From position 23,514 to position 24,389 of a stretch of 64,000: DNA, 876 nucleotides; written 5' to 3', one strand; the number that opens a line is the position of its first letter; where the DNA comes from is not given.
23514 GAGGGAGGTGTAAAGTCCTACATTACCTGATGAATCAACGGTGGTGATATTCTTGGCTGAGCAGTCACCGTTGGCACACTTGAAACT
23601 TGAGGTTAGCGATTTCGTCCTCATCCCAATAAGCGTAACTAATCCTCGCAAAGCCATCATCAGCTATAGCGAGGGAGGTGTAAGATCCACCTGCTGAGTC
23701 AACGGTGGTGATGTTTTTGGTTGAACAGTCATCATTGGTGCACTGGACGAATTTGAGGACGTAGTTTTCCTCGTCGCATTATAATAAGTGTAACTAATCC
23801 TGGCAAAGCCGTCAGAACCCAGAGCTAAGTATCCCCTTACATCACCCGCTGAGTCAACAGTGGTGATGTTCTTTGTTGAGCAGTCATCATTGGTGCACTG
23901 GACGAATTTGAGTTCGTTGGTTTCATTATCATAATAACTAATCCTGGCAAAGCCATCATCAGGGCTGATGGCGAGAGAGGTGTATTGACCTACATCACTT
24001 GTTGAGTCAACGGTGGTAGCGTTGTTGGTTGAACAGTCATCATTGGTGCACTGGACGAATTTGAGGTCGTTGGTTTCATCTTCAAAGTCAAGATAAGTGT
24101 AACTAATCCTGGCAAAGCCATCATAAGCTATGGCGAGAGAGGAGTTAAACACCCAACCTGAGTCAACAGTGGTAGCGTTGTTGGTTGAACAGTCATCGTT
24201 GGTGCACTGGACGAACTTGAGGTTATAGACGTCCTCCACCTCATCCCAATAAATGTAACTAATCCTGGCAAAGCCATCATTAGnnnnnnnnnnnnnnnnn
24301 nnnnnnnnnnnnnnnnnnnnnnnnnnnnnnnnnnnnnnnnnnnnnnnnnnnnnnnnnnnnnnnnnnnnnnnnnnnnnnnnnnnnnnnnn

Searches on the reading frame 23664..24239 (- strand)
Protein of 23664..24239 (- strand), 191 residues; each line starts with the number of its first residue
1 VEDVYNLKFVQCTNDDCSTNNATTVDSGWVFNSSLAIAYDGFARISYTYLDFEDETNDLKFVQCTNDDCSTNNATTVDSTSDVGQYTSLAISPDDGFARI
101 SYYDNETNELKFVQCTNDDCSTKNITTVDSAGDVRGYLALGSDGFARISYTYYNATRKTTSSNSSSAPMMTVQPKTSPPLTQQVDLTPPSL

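Call 30: search_protein_families(library=pfam, proteins=[window:23664-24239:-], max_evalue=0.001)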
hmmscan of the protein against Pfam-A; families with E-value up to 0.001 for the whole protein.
window:23664-24239:- (191 aa): 3 families
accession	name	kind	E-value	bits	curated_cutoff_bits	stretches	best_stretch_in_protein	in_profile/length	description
PF02748.20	PyrI_C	-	9.4e-07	29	23.4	0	9-27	5-22/48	Aspartate carbamoyltransferase regulatory chain, metal binding domain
PF19624.4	DUF6129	-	0.00012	22.2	23.6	0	58-79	10-33/53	Family of unknown function (DUF6129)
PF04606.18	Ogr_Delta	-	0.00018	21.8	26.3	0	112-123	25-36/47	Ogr/Delta-like zinc finger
